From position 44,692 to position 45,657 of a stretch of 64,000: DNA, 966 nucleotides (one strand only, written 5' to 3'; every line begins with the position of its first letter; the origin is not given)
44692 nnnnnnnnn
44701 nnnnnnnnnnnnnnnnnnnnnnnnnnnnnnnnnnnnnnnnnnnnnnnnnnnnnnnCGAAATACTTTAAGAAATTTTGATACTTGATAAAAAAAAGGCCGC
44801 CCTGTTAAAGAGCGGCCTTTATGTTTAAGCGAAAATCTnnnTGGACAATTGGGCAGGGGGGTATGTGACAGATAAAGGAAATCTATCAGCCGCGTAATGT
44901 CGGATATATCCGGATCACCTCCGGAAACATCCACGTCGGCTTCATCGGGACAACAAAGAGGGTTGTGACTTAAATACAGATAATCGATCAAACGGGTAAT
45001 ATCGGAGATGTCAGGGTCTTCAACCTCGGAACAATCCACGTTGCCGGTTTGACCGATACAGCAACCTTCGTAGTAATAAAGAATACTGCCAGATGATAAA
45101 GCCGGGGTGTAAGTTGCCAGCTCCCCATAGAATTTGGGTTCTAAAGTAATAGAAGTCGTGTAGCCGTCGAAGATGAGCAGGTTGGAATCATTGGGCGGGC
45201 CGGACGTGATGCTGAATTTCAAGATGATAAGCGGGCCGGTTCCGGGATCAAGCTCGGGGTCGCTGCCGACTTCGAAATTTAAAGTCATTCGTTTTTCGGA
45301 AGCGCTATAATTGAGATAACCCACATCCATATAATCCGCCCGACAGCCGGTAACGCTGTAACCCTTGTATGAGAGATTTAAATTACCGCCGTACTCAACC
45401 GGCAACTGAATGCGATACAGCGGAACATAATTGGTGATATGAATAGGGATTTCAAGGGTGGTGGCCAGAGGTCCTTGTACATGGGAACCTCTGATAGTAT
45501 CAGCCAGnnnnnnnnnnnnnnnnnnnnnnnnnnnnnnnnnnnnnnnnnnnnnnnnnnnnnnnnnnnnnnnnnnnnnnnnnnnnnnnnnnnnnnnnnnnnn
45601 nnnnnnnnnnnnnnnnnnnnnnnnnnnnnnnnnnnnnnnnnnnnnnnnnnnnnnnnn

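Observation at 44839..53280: The three C10 peptidases carry a cohesin-like beta-sandwich immediately upstream of the dockerin-like CTD, suggesting self-assembly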

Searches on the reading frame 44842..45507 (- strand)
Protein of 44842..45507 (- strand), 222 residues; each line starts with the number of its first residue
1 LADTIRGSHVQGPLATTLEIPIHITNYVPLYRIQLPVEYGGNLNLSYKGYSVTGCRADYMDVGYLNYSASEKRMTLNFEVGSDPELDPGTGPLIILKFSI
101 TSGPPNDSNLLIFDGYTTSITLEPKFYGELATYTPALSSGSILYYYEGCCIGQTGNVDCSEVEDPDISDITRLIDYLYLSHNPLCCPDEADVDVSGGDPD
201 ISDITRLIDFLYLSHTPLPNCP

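Call 32: find_homologous_proteins(query=A4, max_evalue=1e-8)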
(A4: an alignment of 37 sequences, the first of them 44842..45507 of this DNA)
Query A4 (37 sequences) (222 aa, profile of the alignment): 245 proteins with E <= 1e-8 among 8000 candidates; the best 120 are listed.
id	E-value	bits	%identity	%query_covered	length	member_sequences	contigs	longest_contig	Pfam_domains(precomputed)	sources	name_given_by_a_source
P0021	4.8e-90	319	34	100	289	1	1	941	PF00801.27,PF00404.25,PF18911.7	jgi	jgi:PKD repeat protein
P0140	3.3e-88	313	30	95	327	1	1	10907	PF00801.27,PF18911.7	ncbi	ncbi:MAG: PKD domain-containing protein, partial [bacterium]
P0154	1.1e-87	312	32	100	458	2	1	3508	PF00112.30,PF00801.27,PF00404.25,PF18911.7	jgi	jgi:PKD repeat protein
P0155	3.5e-87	310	31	100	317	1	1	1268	PF00801.27,PF18911.7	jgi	jgi:PKD repeat protein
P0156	4.2e-85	303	57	100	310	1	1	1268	PF00801.27,PF18911.7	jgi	-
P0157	3.5e-82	294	61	100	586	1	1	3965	PF00801.27,PF01640.24,PF18911.7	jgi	jgi:hypothetical protein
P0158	3.2e-80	287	31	100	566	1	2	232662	PF00801.27,PF00404.25,PF18911.7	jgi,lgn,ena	-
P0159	4.6e-77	277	51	100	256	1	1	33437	-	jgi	-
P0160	1.6e-75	272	63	100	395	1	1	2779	PF01640.24,PF18911.7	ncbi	ncbi:MAG: C10 family peptidase, partial [Candidatus Zixiibacteriota bacterium]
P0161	1.9e-74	268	26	96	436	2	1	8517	PF00112.30,PF00801.27,PF18911.7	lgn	-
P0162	2.2e-74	268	36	100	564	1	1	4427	PF00801.27,PF00404.25,PF18911.7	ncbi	-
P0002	5.0e-73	264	53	100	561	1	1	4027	PF00801.27,PF18911.7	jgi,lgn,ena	-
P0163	5.7e-72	260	33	100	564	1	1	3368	PF00801.27,PF00404.25,PF18911.7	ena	-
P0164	1.1e-70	256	52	100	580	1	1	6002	PF00801.27,PF18911.7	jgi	jgi:PKD repeat protein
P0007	5.5e-70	254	50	100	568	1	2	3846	PF00801.27,PF18911.7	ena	-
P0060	9.1e-69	250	34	100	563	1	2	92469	PF00801.27,PF00404.25,PF08450.19,PF18911.7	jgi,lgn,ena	-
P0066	1.1e-58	217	33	94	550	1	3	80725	PF00801.27,PF00404.25,PF18911.7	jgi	jgi:hypothetical protein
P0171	1.0e-55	207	33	93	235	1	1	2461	PF00404.25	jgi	-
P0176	5.0e-37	146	40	94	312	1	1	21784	-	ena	-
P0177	4.0e-35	139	39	94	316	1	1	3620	-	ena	-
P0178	4.0e-35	139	26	62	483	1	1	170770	PF00404.25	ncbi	-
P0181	5.3e-30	123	35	93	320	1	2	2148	-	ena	-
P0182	3.9e-29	120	33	17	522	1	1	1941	PF00404.25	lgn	-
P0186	1.6e-24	105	68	33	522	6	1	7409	PF00404.25,PF24248.2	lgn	-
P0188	1.7e-24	105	65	33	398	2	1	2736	PF00404.25,PF24248.2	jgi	-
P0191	2.2e-22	98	72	34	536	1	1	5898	PF00404.25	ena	-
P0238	2.4e-19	88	75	33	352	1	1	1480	PF00404.25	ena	-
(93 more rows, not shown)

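Call 37: search_protein_families(library=pfam, proteins=[P0176, P0177, P0178, P0181], max_evalue=0.1)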
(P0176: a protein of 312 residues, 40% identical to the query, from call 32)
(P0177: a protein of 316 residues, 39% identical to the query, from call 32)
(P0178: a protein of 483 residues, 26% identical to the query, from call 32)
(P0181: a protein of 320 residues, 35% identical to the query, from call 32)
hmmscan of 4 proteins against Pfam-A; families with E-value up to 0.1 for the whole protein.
P0176 (312 aa): 1 family
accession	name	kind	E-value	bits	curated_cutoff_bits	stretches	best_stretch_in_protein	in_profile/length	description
PF22717.1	SNaCT10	-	0.061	14.3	27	0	213-234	11-32/42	Short NACHT-associated C-Terminal domain, family 10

P0177 (316 aa): 0 families

P0178 (483 aa): 1 family
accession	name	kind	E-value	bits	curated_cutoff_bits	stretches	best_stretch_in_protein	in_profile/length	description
PF00404.24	Dockerin_1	-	7.5e-11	42.5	22.9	1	418-471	2-56/57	Dockerin type I domain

P0181 (320 aa): 0 families

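Call 39: predict_structure(alignment_id=A5)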
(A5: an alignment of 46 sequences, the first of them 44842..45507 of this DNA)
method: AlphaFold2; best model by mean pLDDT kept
length: 222 residues; sequences in the alignment: 46
mean_pLDDT: 95.7   pTM: 0.78
mean pLDDT of the five models: 95.7, 95.6, 95.0, 94.7, 94.7
residues with pLDDT >= 90: 203; 70-90: 18; 50-70: 1; < 50: 0
segments of 3 or more residues with pLDDT < 50: none
pLDDT, mean of each block of 10 residues (from residue 1): 93 96 98 98 97 97 97 98 97 98 95 97 97 98 89 93 93 97 92 92 98 96 80
secondary structure, 60 per line:
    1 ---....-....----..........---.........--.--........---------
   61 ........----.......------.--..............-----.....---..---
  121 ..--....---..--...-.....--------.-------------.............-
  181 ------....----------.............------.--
elements in order: E4-7 E9-12 E17-26 E30-38 E44-51 E61-68 E73-79 E89-102 E108-112 E125-128 E136-138 E140-144 H167-179 H187-190 H201-213

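Call 42: fold_search(model_id=the predicted structure, library=pdb)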
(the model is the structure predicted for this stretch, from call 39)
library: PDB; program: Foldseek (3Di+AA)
matches with E <= 10: 1959; with E <= 0.001: 84
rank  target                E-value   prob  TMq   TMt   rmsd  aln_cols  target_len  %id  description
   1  5lxv_A                4.4e-09  1.00  0.54  0.69   2.9       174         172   13  Crystal structure of Ruminococcus flavefaciens scaffoldin C cohesin in complex with a dockerin from an uncharacterized (released 2016-10-19)
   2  5lxv_C                4.7e-09  1.00  0.55  0.69   2.8       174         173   12  Crystal structure of Ruminococcus flavefaciens scaffoldin C cohesin in complex with a dockerin from an uncharacterized (released 2016-10-19)
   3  2xdh                  6.2e-09  1.00  0.51  0.79   3.5       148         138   16  Non-cellulosomal cohesin from the hyperthermophilic archaeon Archaeoglobus fulgidus (released 2010-05-26)
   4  6kgf_C                1.2e-08  1.00  0.49  0.71   4.2       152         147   16  Crystal structure of CaDoc0917(R16D)-CaCohA2 complex at pH 8.2 (released 2020-07-08)
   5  5nrm_A                1.4e-08  1.00  0.51  0.78   3.2       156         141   13  Crystal structure of the sixth cohesin from Acetivibrio cellulolyticus' scaffoldin B in complex with Cel5 dockerin S51 (released 2018-01-31)
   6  4dh2_A                1.6e-08  1.00  0.52  0.70   3.4       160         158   16  Crystal structure of Coh-OlpC(Cthe_0452)-Doc435(Cthe_0435) complex: A novel type I Cohesin-Dockerin complex from Clost (released 2012-11-28)
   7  6kgc_A                1.8e-08  1.00  0.50  0.74   3.7       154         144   16  Crystal structure of CaDoc0917(R49D)-CaCohA2 complex at pH 5.4 (released 2020-07-08)
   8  3kcp_A                1.8e-08  1.00  0.50  0.38   7.2       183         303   14  Crystal structure of interacting Clostridium thermocellum multimodular components (released 2010-02-09)
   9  3ul4_A                1.9e-08  1.00  0.50  0.74   3.6       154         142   11  Crystal structure of Coh-OlpA(Cthe_3080)-Doc918(Cthe_0918) complex: A novel type I Cohesin-Dockerin complex from Clost (released 2012-11-28)
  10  4uyq_A                2.0e-08  1.00  0.48  0.72   4.1       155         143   14  High resolution structure of the third cohesin ScaC in complex with the ScaB dockerin with a mutation in the C-termina (released 2015-04-15)
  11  4uyp_A                2.5e-08  1.00  0.50  0.75   3.5       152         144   14  High resolution structure of the third cohesin ScaC in complex with the ScaB dockerin with a mutation in the N-termina (released 2015-04-15)
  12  4uyp_C                2.7e-08  1.00  0.51  0.75   3.5       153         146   14  High resolution structure of the third cohesin ScaC in complex with the ScaB dockerin with a mutation in the N-termina (released 2015-04-15)
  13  4dh2_C                3.0e-08  1.00  0.52  0.71   3.4       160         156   16  Crystal structure of Coh-OlpC(Cthe_0452)-Doc435(Cthe_0435) complex: A novel type I Cohesin-Dockerin complex from Clost (released 2012-11-28)
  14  4fl4_L                3.0e-08  1.00  0.48  0.36   7.0       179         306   15  Scaffoldin conformation and dynamics revealed by a ternary complex from the Clostridium thermocellum cellulosome (released 2012-06-27)
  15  6kgd_A                3.1e-08  1.00  0.49  0.73   3.6       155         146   16  Crystal structure of CaDoc0917(R49D)-CaCohA2 complex at pH 8.0 (released 2020-07-08)
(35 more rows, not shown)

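Call 76: find_encoding_contigs(protein=P0178, flank=10000, max_places=2)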
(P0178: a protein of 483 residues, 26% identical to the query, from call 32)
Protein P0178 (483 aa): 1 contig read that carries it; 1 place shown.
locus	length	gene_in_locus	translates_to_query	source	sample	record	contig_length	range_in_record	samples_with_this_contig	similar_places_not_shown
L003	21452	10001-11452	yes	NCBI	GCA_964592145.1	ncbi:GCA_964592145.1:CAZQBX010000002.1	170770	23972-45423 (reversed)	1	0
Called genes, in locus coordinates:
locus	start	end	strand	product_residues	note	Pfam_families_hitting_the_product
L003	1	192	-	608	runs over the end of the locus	PF01336:tRNA_anti-codon, PF00152:tRNA-synt_2, PF02938:GAD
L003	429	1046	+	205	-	PF02659:Mntp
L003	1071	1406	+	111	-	PF20319:DUF6614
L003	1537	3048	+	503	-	PF02074:Peptidase_M32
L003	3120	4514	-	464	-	PF27533:CapK_C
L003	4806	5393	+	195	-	PF14559:TPR_19 (faint), PF00515:TPR_1 (faint), PF07719:TPR_2 (faint), PF13428:TPR_14 (faint), PF13431:TPR_17 (faint), PF13432:TPR_16 (faint), PF13176:TPR_7 (faint), PF13181:TPR_8 (faint)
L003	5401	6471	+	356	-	PF01321:Creatinase_N, PF00557:Peptidase_M24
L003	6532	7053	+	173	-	PF00364:Biotin_lipoyl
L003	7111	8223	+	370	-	PF00437:T2SSE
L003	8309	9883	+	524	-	PF00404:Dockerin_1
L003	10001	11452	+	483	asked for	PF00404:Dockerin_1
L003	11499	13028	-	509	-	-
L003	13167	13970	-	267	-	PF05050:Methyltransf_21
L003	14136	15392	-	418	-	PF00072:Response_reg, PF08668:HDOD, PF01966:HD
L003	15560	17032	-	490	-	PF09423:PhoD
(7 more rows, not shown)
